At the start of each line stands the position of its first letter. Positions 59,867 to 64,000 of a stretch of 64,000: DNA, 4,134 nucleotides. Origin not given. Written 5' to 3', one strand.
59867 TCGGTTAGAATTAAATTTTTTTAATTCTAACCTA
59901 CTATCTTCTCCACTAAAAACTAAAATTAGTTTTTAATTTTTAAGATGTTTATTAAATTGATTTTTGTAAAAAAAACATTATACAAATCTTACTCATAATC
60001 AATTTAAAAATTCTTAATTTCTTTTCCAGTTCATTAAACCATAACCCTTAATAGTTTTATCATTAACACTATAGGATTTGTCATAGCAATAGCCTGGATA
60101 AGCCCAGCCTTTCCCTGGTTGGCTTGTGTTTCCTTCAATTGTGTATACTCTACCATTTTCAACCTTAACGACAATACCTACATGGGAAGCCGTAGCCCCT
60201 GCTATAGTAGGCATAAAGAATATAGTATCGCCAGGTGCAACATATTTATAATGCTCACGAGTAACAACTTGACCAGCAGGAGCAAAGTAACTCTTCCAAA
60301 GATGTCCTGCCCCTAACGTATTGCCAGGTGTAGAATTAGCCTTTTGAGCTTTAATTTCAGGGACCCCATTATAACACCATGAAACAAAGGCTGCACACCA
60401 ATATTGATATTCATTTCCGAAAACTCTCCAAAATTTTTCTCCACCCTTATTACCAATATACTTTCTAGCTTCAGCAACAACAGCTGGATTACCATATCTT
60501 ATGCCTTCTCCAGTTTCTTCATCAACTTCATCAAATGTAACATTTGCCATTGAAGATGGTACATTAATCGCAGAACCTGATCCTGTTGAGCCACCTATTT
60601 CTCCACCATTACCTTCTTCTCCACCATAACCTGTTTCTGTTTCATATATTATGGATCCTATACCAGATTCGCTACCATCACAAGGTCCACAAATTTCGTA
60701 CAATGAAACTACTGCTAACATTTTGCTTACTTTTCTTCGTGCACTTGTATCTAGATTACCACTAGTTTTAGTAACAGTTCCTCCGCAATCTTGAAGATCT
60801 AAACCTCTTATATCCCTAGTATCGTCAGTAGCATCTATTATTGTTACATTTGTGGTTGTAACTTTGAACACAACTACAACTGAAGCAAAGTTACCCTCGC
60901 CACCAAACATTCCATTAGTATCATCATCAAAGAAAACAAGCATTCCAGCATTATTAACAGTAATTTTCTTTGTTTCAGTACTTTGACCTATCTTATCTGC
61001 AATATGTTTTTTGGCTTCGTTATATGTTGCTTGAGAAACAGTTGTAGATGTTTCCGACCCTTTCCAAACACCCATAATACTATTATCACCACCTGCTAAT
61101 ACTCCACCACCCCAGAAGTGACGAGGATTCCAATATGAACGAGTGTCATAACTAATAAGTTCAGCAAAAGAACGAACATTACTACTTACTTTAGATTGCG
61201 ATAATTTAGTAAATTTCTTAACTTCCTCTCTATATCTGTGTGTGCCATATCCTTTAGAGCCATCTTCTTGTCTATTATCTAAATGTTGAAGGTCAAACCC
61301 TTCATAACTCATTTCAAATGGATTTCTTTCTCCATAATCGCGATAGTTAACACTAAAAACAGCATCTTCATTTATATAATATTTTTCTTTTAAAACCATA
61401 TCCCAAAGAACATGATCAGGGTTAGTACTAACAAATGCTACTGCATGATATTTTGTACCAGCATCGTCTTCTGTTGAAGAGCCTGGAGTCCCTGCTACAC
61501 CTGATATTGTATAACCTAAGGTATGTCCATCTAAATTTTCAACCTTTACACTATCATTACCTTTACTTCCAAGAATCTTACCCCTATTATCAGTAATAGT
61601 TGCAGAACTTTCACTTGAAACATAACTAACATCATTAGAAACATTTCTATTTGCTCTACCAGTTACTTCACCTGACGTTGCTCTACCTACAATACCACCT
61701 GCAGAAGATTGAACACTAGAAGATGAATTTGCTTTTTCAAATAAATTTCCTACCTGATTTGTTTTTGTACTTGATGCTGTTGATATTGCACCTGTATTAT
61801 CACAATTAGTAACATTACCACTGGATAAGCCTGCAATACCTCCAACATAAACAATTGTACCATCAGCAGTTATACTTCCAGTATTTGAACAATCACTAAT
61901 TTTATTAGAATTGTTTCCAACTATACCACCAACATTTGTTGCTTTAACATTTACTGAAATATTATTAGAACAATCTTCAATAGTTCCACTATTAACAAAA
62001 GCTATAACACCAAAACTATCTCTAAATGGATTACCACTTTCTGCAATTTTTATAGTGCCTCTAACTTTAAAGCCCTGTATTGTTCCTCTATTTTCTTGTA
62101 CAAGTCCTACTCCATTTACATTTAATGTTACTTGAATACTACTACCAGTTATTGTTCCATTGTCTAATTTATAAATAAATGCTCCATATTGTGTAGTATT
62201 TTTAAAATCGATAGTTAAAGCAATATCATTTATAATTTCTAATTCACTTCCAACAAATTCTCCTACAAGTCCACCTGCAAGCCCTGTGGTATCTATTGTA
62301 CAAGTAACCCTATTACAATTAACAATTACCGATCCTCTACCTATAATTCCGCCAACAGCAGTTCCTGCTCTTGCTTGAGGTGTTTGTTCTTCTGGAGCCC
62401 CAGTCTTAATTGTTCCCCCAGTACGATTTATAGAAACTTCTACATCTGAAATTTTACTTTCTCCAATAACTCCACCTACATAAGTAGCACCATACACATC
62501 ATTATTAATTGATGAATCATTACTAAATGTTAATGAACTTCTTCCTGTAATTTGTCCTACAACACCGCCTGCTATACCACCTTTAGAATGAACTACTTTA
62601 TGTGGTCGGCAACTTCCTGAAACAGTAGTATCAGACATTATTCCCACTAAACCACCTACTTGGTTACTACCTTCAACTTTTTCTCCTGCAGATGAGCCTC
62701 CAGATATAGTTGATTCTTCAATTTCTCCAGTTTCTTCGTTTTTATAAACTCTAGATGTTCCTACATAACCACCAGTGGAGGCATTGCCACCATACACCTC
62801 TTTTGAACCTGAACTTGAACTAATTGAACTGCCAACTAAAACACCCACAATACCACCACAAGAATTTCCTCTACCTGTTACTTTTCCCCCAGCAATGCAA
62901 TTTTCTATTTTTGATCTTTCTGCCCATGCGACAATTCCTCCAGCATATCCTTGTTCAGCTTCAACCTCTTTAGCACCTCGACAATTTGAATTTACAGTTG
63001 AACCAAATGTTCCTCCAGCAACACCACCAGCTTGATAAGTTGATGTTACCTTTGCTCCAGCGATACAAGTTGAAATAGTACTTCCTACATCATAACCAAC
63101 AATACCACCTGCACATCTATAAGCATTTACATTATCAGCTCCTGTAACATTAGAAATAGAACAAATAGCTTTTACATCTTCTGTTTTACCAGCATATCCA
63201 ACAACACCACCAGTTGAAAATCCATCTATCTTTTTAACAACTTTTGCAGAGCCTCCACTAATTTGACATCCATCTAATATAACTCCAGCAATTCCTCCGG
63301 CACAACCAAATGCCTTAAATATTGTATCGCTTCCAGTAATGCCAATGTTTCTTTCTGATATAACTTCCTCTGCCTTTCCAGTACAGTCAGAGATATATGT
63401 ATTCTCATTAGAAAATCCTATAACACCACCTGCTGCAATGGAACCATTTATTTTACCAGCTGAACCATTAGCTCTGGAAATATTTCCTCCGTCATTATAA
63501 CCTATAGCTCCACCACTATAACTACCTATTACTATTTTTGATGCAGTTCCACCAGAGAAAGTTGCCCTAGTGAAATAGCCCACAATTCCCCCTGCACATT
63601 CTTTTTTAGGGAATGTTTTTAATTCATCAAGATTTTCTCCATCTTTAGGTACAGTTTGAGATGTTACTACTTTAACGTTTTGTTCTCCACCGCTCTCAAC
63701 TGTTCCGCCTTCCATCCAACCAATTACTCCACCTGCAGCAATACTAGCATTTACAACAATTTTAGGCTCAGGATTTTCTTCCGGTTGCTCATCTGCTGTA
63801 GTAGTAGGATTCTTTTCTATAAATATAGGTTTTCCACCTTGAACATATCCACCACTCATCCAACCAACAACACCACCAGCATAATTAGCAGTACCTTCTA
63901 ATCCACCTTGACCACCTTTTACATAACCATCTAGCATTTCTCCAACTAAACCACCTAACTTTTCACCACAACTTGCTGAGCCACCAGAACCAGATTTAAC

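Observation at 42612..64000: Candidate novel two-protein surface system: CHAP-tipped GLUG protein followed by a 0.6-MDa lipid-anchored GLUG fibre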

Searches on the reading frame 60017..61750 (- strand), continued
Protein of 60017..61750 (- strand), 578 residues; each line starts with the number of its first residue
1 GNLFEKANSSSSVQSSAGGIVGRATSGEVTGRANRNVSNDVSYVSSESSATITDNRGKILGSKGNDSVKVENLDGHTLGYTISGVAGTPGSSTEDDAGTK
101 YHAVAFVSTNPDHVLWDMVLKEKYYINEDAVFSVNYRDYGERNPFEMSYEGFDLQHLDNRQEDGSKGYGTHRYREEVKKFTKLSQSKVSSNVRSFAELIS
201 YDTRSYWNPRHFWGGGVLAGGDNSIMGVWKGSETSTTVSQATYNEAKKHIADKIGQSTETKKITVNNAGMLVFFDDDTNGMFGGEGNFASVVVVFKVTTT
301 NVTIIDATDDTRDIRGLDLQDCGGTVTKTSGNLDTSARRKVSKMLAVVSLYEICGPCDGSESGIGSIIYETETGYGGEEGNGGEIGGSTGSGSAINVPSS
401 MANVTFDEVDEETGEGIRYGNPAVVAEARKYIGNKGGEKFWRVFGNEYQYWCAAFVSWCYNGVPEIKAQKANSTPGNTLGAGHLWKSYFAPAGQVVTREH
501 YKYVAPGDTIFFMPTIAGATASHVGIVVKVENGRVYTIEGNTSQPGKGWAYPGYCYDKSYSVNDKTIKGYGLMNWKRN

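Call 88: find_encoding_contigs(protein=P0113, flank=8000, max_places=2)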
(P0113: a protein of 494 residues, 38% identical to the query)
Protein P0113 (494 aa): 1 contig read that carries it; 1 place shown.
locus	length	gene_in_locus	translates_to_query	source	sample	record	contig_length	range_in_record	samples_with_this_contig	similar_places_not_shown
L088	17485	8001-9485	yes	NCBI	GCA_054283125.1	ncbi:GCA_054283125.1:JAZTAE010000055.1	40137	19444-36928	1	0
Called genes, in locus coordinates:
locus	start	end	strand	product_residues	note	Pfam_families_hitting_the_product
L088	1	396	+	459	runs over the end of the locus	PF03432:Relaxase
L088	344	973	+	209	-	PF12687:DUF3801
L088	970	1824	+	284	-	-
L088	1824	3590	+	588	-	PF02534:T4SS-DNA_transf, PF10412:TrwB_AAD_bind, PF12696:TraG-D_C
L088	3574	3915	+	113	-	-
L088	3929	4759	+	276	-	PF19478:TrbL_2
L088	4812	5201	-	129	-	-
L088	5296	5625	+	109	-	PF12666:PrgI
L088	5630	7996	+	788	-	PF01935:DUF87, PF12846:AAA_10 (faint), PF19044:P-loop_TraG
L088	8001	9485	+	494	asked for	PF05257:CHAP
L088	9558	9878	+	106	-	-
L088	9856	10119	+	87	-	PF12844:HTH_19, PF01381:HTH_3 (weak)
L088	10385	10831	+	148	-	PF04266:ASCH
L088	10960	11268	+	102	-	-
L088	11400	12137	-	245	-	PF04397:LytTR (faint)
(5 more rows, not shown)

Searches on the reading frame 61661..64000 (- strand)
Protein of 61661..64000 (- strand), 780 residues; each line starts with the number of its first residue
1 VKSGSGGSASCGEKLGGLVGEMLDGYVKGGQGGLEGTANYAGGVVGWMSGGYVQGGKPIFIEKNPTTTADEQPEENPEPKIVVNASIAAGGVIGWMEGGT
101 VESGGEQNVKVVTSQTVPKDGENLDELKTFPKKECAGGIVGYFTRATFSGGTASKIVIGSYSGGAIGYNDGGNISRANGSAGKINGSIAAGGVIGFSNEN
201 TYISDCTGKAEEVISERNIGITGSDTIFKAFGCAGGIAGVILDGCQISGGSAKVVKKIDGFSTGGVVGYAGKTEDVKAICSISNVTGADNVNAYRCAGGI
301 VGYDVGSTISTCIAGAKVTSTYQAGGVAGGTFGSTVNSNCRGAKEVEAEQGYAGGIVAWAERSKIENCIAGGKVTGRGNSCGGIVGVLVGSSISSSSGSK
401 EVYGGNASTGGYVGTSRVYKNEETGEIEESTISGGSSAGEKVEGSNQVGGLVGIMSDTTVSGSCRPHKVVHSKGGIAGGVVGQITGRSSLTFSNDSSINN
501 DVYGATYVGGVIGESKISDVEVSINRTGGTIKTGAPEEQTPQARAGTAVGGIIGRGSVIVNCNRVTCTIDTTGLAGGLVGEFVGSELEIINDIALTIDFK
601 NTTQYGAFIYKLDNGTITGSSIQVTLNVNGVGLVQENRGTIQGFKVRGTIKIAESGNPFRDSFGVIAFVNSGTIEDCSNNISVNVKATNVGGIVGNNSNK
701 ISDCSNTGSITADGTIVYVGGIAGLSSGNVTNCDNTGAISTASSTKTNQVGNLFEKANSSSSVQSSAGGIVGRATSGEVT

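Call 57: find_related_loci(query=window:61661-64000:-, collection=viral_contigs, flank=8000)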
Query window:61661-64000:- (780 aa) in viral_contigs; peptide patterns used: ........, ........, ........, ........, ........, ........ (x = any residue, [..] = any of these).
57 stretches matched a pattern, but none encodes a relative of the query by tblastn (E <= 1e-3).

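Call 65: predict_structure(alignment_id=A4)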
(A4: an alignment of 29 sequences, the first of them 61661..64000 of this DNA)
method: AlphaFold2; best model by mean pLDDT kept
length: 780 residues; sequences in the alignment: 29
mean_pLDDT: 71.6   pTM: 0.75
mean pLDDT of the five models: 71.6, 71.0, 70.5, 68.7, 67.1
residues with pLDDT >= 90: 144; 70-90: 328; 50-70: 169; < 50: 139
segments of 3 or more residues with pLDDT < 50: 1-47, 54-81, 115-118, 121-129, 219-229, 755-779
pLDDT, mean of each block of 10 residues (from residue 1): 32 31 27 28 44 44 37 45 55 76 58 53 46 69 79 64 84 79 79 86 83 69 40 87 84 73 91 71 91 94 93 94 95 90 95 95 92 91 94 88 90 88 68 69 92 88 79 88 84 66 85 70 64 65 63 77 69 76 70 64 67 69 60 79 76 60 80 85 79 86 86 75 82 80 58 47 35 43
secondary structure, 60 per line:
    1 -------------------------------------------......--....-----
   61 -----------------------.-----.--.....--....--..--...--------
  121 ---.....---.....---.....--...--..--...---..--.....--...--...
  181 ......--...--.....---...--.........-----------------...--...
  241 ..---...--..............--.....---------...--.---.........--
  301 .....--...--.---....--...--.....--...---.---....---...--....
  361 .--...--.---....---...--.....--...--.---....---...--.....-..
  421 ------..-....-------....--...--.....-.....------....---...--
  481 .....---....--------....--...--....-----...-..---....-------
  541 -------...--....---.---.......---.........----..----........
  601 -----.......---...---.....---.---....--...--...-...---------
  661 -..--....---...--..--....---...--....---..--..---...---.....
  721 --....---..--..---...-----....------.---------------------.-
elements in order (helices of 4 or more, strands of 3 or more residues): E44-49 E52-55 E93-97 E100-103 E110-112 H124-128 E140-144 E147-149 E156-158 E166-170 E173-175 E178-186 E189-191 E194-198 E202-204 E207-215 E233-235 E238-242 E246-248 E251-264 E267-271 E281-283 E290-298 E301-305 E308-310 E317-320 E323-325 E328-332 E335-337 E345-348 E352-354 E357-361 E364-366 E373-376 E380-382 E385-389 E392-394 E401-404 E408-410 E413-417 E430-433 E441-444 E447-449 E452-456 E458-462 E469-472 E476-478 E481-485 E489-492 E501-504 E507-509 E512-515 E521-523 E530-533 E548-550 E553-556 E564-570 E574-582 E593-600 E606-612 E616-618 E622-626 E634-637 E640-642 E645-647 E649-651 E666-669 E673-675 E682-685 E689-691 E694-697 E710-712 E716-720 E723-726 E739-741 E747-750

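Call 69: fold_search(model_id=the predicted structure, library=pdb)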
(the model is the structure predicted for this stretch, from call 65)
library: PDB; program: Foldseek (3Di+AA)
matches with E <= 10: 71; with E <= 0.001: 0
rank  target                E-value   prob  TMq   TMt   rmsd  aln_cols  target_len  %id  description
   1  4xlh                  1.3e-01  0.08  0.11  0.13  16.8       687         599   12  Tailspike protein double mutant D339A/E372A of E. coli bacteriophage HK620 (released 2016-01-20)
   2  8c50_A                2.8e-01  0.04  0.10  0.13  16.8       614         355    8  Pontibacter korlensis curli subunit CsgA (released 2023-06-28)
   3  6g0x_A                3.3e-01  0.06  0.14  0.16  15.3       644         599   11  TAILSPIKE PROTEIN OF E. COLI BACTERIOPHAGE HK620 IN COMPLEX WITH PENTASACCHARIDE (released 2018-04-04)
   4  4xop_A                3.5e-01  0.09  0.15  0.18  15.1       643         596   12  Tailspike protein double mutant D339N/E372Q of E. coli bacteriophage HK620 in complex with hexasaccharide (released 2016-01-27)
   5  4xle_A                3.6e-01  0.06  0.14  0.16  15.3       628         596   10  Tailspike protein double mutant D339N/E372A of E. coli bacteriophage HK620 in complex with hexasaccharide (released 2016-01-20)
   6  4xlc                  5.0e-01  0.06  0.14  0.16  16.7       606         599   10  Tailspike protein double mutant D339N/E372A of E. coli bacteriophage HK620 (released 2016-01-20)
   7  4xnf                  5.0e-01  0.04  0.13  0.15  16.3       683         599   11  Tailspike protein double mutant D339A/E372Q of E. coli bacteriophage HK620 (released 2016-01-27)
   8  4xot_A                5.8e-01  0.06  0.14  0.17  16.2       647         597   10  Tailspike protein mutant E372Q of E. coli bacteriophage HK620 in complex with pentasaccharide (released 2016-01-27)
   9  2x6x_A                6.1e-01  0.09  0.18  0.21  14.5       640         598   11  Tailspike protein mutant D339N of E.coli bacteriophage HK620 in complex with hexasaccharide (released 2011-03-02)
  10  2x6y_A                6.1e-01  0.06  0.15  0.18  14.9       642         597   11  Tailspike protein mutant D339A of E.coli bacteriophage HK620 in complex with hexasaccharide (released 2011-03-02)
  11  2vji                  6.3e-01  0.06  0.16  0.18  15.1       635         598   12  Tailspike protein of E.coli bacteriophage HK620 (released 2008-07-01)
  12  4avz                  7.3e-01  0.06  0.16  0.18  15.0       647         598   11  Tailspike protein mutant E372Q of E. coli bacteriophage HK620 (released 2012-09-26)
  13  4xor_A                9.2e-01  0.05  0.15  0.18  16.1       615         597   11  Tailspike protein double mutant D339N/E372Q of E. coli bacteriophage HK620 in complex with pentasaccharide (released 2016-01-27)
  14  7drc_C                9.2e-01  0.01  0.09  0.08  22.4       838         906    7  Cryo-EM structure of plant receptor like protein RXEG1 in complex with xyloglucanase XEG1 and BAK1 (released 2022-06-22)
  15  9ozd_A                9.6e-01  0.05  0.14  0.21  14.3       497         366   10  Crystal structure of the polysaccharide lyase RbmB from Vibrio cholerae bound to Vibrio Polysaccharide (released 2026-03-11)
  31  3n6z                  2.2e+00  0.13  0.18  0.34  10.2       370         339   14  Crystal structure of a putative immunoglobulin A1 protease (BACOVA_03286) from Bacteroides ovatus at 1.30 A resolution (released 2010-07-21)
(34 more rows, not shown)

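Call 93: search_solved_structures(query=A4, max_evalue=0.01)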
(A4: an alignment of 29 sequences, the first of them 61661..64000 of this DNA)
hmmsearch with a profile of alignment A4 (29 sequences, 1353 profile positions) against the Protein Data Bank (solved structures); distinct sequences matched with E-value up to 0.01: 6.
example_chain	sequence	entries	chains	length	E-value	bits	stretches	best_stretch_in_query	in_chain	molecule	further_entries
3n6z_A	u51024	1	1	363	1.6e-32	115.6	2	789-920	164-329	putative immunoglobulin A1 protease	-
7jgj_A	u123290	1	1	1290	9.5e-23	83.3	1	75-313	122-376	Immunoglobulin A1 protease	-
6xjb_A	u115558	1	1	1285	9.9e-23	83.2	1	75-313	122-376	Immunoglobulin A1 protease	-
6xja_P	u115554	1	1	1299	1.1e-22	83.1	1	75-313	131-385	Immunoglobulin A1 protease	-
7uvl_P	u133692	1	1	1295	4e-20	74.6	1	55-315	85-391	LPXTG-motif cell wall anchor domain protein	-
7uvk_A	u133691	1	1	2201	5.8e-20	74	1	55-315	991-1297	IgA1 Protease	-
